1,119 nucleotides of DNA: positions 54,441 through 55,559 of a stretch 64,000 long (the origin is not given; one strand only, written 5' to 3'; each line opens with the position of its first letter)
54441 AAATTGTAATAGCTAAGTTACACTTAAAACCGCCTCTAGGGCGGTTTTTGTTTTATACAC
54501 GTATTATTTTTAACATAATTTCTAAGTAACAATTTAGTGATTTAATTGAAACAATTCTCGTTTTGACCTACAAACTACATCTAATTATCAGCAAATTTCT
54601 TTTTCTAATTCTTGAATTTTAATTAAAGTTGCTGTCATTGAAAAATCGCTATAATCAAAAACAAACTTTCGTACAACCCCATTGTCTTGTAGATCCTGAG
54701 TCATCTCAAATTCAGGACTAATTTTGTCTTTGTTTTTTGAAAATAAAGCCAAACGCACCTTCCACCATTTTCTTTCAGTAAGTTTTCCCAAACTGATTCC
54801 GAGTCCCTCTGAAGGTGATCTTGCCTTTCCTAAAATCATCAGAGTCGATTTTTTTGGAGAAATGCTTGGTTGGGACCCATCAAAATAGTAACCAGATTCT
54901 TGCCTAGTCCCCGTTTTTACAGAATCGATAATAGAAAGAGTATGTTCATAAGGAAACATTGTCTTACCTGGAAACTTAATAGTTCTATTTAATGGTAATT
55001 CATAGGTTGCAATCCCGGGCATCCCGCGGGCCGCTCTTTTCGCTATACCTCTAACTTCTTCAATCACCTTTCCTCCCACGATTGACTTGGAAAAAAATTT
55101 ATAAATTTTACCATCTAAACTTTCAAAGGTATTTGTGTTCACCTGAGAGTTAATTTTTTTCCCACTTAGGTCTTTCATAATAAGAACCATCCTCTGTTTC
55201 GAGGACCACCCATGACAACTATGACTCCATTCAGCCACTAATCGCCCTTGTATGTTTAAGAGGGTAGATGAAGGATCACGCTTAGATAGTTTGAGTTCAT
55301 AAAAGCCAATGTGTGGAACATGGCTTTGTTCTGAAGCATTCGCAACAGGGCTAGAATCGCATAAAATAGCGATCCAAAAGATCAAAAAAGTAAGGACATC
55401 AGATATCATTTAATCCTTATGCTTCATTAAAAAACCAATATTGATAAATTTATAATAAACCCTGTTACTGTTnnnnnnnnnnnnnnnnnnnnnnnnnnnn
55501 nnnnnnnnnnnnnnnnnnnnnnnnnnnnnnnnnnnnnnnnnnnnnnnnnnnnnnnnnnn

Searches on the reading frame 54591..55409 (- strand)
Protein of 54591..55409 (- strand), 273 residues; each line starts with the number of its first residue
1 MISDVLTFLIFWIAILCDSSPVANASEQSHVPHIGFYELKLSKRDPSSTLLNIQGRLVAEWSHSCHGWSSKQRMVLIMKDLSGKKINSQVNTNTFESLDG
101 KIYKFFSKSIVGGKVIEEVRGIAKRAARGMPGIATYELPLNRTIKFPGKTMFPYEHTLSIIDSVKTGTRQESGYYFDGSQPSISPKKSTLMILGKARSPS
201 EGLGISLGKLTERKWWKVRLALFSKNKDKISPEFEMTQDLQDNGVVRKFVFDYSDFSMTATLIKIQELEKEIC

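Call 80: search_protein_families(library=pfam, proteins=[window:54591-55409:-], max_evalue=0.000001)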
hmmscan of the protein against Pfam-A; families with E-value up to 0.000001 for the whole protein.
window:54591-55409:- (273 aa): 1 family
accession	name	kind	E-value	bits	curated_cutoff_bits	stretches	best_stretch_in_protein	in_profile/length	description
PF08904.16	EipB_like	-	2.7e-51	174.9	25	1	26-267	3-247/249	EipB-like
